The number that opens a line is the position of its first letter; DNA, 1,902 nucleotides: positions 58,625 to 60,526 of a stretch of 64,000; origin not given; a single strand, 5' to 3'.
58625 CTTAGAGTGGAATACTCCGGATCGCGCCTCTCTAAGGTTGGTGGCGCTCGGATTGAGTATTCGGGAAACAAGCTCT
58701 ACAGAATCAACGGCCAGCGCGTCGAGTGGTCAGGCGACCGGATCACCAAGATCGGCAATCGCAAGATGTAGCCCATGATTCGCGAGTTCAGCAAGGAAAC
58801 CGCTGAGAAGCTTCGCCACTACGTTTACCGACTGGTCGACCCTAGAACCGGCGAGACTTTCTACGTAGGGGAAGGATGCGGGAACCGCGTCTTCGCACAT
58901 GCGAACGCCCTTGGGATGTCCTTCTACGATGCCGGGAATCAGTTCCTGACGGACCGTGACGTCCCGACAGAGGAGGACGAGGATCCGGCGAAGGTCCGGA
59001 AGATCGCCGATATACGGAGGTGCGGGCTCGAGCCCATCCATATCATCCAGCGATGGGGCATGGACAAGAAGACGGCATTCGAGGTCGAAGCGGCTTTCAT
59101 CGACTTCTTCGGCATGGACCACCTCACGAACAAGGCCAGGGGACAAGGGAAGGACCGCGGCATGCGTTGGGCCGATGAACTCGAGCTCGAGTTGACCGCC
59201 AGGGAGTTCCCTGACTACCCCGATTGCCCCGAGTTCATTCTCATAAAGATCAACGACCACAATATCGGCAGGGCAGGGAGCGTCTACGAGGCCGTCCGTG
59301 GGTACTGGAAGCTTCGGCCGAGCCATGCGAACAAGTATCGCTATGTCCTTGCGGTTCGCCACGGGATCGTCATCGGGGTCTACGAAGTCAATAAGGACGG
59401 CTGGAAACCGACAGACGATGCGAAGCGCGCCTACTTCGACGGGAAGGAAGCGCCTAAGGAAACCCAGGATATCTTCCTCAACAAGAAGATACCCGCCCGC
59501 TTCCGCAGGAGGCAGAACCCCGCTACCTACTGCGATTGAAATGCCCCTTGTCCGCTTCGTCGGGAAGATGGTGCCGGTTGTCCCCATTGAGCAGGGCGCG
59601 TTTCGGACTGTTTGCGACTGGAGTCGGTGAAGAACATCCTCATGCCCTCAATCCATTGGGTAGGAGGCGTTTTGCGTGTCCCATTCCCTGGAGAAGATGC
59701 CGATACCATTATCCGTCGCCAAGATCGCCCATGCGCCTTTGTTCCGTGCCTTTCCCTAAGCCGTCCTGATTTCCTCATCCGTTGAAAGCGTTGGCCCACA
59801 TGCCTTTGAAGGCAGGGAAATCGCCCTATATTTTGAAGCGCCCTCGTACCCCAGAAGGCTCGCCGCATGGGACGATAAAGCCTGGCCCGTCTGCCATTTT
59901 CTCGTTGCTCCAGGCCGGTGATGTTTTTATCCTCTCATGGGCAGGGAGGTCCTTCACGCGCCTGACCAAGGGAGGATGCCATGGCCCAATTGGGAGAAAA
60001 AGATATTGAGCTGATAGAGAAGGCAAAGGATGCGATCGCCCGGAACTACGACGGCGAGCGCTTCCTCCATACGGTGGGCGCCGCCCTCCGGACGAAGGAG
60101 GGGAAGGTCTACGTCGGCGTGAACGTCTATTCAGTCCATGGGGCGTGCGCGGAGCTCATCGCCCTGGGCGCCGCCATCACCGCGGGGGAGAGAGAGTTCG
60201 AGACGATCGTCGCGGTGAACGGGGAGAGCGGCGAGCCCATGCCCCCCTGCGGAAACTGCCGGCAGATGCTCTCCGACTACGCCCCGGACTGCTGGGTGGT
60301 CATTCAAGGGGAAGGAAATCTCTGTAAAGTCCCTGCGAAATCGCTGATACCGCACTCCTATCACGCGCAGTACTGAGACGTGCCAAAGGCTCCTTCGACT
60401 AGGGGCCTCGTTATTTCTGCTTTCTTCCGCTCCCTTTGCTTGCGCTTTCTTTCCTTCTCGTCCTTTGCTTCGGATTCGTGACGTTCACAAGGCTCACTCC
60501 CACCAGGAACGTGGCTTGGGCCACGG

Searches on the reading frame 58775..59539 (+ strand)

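Call 31: search_protein_families(library=pfam, proteins=[window:58775-59539:+], max_evalue=0.0001)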
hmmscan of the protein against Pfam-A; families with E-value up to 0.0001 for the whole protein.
window:58775-59539:+ (254 aa): 1 family
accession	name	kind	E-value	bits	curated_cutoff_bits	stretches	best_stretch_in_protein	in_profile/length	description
PF22945.2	LEM-3_GIY-YIG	-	3.5e-11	43.8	27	1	28-135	27-119/151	LEM-3-like GIY-YIG domain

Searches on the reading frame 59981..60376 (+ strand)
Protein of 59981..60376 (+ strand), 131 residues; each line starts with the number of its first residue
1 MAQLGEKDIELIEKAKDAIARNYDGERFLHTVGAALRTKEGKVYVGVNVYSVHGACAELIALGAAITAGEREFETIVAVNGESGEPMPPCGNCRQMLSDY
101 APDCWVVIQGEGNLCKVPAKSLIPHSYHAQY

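Call 31: search_protein_families(library=pfam, proteins=[window:59981-60376:+], max_evalue=0.0001)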
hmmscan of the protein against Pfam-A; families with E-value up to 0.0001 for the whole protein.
window:59981-60376:+ (131 aa): 2 families
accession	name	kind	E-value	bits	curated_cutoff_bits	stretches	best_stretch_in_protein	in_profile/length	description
PF00383.29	dCMP_cyt_deam_1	-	3.6e-09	36.9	25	1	6-106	2-99/102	Cytidine and deoxycytidylate deaminase zinc-binding region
PF14431.12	YwqJ-deaminase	-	7.4e-05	23.4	25.9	0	79-99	115-135/138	YwqJ-like deaminase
